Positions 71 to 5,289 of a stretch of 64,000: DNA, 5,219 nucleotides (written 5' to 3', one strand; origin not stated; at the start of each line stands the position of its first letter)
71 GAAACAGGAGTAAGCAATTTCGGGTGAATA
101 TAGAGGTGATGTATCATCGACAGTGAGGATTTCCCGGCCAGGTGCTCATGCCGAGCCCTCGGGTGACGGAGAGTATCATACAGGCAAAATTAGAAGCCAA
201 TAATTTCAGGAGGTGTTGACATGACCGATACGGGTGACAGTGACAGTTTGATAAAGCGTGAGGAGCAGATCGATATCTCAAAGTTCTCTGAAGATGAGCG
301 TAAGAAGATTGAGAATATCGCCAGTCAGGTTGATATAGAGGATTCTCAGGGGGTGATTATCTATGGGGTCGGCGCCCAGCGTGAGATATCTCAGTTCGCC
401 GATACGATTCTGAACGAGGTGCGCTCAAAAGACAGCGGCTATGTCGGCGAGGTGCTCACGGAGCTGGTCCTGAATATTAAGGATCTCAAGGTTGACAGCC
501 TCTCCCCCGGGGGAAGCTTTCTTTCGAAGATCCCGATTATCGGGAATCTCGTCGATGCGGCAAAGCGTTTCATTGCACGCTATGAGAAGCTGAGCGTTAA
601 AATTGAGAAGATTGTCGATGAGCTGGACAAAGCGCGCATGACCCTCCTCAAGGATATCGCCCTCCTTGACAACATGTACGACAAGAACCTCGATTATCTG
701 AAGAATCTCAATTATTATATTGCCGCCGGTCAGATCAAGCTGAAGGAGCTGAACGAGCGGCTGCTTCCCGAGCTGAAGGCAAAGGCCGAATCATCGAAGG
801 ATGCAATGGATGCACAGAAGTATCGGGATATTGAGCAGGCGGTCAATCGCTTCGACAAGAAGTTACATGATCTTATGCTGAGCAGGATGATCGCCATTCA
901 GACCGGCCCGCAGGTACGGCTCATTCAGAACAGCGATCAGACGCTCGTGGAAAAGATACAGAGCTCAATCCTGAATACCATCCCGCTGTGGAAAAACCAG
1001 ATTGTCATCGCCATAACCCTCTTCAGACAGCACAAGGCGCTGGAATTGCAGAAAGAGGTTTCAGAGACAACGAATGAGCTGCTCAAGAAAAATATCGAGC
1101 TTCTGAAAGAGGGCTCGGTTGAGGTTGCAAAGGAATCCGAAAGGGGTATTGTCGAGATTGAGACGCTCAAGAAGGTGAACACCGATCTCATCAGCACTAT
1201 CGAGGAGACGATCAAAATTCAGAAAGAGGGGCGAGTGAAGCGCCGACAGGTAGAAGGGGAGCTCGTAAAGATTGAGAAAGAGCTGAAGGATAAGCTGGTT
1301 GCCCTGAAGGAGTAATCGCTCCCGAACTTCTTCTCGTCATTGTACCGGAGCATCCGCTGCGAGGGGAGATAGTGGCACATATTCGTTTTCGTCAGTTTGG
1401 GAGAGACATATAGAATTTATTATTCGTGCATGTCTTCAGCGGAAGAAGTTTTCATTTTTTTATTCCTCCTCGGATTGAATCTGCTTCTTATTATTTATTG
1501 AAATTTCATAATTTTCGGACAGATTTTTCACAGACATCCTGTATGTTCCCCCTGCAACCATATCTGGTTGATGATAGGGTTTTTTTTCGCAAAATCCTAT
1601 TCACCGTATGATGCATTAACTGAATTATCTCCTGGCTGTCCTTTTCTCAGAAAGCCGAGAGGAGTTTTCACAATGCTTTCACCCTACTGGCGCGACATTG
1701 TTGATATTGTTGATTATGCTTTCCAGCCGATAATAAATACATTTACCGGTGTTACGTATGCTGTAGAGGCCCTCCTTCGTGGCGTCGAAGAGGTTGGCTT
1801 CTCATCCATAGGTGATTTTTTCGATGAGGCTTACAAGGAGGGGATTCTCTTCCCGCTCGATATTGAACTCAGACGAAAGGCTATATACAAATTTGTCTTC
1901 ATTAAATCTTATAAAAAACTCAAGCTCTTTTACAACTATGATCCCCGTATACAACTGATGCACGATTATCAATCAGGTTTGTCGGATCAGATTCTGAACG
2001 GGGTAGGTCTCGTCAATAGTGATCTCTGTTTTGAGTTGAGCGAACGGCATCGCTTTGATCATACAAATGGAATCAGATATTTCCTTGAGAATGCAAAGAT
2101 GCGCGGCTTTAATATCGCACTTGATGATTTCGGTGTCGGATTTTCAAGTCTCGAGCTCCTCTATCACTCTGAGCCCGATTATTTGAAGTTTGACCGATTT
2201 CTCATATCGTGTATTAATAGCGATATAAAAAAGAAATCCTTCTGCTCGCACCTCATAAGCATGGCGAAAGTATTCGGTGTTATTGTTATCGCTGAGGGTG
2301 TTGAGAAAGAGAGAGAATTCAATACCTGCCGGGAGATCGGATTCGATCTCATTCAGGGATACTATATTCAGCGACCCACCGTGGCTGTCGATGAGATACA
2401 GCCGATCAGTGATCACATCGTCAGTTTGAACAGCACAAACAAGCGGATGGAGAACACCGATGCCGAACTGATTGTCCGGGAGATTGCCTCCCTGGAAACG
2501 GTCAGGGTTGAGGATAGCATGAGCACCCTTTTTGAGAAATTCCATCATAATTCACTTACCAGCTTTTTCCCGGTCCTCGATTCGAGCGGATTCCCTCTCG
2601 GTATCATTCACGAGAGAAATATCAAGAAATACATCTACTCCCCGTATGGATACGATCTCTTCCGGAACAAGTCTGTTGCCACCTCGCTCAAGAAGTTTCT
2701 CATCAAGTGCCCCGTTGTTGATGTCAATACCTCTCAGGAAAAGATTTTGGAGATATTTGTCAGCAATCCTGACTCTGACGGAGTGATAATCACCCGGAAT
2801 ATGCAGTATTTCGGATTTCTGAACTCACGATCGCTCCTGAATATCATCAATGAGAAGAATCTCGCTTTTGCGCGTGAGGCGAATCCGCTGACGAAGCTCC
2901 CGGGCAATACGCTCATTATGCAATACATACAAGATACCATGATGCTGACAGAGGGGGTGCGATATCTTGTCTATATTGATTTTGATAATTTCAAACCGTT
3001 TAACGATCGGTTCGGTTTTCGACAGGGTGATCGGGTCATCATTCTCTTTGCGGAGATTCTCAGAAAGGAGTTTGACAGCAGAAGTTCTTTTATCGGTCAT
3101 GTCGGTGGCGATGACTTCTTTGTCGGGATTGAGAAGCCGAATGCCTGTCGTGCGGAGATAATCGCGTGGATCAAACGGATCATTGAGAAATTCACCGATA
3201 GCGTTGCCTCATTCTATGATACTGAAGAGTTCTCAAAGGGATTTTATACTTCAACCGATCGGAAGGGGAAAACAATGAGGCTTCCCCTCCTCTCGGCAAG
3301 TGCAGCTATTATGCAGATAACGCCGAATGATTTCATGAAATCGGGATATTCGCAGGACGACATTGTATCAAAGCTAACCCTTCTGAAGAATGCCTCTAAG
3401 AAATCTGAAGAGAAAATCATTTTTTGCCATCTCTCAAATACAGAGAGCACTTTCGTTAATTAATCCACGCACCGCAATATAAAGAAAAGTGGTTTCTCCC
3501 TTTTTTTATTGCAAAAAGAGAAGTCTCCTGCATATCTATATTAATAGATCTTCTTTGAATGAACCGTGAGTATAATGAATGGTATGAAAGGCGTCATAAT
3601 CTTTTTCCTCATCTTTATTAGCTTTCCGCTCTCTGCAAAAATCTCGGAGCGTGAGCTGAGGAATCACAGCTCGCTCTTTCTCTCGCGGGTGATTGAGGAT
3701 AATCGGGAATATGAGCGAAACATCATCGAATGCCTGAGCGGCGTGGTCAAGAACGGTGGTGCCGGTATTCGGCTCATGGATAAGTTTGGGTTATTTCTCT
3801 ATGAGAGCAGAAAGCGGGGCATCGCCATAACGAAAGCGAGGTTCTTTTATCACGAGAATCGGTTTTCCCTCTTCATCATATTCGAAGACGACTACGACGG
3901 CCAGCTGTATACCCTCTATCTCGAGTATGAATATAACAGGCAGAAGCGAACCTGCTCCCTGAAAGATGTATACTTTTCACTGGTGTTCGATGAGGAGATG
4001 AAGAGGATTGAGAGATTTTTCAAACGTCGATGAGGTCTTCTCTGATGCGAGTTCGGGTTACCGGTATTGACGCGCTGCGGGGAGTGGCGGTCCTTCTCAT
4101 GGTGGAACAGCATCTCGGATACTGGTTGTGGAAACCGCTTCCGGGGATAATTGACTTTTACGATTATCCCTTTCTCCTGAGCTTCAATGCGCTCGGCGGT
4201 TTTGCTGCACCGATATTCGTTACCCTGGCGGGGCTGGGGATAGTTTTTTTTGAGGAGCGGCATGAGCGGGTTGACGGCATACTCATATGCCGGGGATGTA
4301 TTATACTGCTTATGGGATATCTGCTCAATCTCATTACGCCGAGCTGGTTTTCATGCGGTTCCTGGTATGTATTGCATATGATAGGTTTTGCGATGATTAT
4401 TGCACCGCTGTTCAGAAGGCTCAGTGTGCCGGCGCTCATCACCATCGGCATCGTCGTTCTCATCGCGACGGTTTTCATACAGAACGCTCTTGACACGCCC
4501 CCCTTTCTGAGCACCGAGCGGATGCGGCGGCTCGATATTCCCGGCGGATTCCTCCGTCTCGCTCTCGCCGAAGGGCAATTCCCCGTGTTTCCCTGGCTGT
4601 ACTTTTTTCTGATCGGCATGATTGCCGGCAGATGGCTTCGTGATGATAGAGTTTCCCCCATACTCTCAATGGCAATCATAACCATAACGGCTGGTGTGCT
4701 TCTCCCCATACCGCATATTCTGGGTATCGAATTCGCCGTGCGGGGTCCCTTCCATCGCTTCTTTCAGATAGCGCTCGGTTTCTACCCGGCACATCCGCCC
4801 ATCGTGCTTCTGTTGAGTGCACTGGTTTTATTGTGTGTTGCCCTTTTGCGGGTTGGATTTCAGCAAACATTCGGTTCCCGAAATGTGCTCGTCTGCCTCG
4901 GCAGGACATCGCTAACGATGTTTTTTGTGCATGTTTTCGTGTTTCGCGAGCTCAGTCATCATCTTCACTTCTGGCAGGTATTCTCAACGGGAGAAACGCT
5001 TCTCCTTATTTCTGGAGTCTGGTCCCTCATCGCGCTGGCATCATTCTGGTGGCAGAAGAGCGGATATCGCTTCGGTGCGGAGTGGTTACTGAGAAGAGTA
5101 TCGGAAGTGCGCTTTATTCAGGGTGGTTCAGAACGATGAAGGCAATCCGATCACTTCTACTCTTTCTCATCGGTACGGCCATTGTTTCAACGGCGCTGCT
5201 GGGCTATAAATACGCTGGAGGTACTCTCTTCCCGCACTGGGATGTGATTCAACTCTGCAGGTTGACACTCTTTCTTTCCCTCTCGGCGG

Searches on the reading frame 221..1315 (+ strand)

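Call 8: search_protein_families(library=pfam, proteins=[window:221-1315:+])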
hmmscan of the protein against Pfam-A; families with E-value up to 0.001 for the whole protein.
window:221-1315:+ (364 aa): 1 family
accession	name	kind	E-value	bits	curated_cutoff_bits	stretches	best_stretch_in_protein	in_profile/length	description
PF05816.16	TelA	-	7.9e-117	390.5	30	1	30-359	1-330/332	Toxic anion resistance protein (TelA)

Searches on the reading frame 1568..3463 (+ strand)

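Call 8: search_protein_families(library=pfam, proteins=[window:1568-3463:+])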
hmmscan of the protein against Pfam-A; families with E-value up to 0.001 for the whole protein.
window:1568-3463:+ (631 aa): 3 families
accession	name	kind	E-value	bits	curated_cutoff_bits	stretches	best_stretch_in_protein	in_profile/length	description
PF00563.25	EAL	-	7.6e-39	133.9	31.3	1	50-270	15-236/236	EAL domain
PF00990.26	GGDEF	-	1.5e-14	54.5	23.8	1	440-571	5-141/161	Diguanylate cyclase, GGDEF domain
PF00571.33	CBS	-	1.5e-07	32.1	24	1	308-357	8-56/57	CBS domain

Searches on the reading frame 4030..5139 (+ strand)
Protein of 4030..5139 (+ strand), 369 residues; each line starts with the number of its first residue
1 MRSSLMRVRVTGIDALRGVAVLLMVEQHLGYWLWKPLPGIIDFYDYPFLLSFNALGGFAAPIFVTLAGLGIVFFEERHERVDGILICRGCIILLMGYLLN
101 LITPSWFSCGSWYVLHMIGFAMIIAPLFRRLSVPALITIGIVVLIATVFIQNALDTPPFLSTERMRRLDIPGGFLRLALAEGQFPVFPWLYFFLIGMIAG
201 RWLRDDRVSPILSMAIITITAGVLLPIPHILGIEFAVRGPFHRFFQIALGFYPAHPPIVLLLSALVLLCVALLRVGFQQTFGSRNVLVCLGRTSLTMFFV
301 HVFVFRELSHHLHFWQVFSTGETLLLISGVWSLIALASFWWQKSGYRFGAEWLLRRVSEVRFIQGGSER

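Call 8: search_protein_families(library=pfam, proteins=[window:4030-5139:+])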
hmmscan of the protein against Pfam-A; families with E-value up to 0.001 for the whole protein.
window:4030-5139:+ (369 aa): 3 families
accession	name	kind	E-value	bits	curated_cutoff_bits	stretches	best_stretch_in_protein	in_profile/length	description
PF07786.18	HGSNAT_cat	-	5.9e-22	78.7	22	1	9-206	1-187/222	Heparan-alpha-glucosaminide N-acetyltransferase, catalytic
PF01757.29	Acyl_transf_3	-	4.1e-12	46.3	31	1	11-336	2-320/326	Acyltransferase domain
PF04235.18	DUF418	-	2.5e-05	24.7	23.6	1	213-358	19-160/163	Protein of unknown function (DUF418)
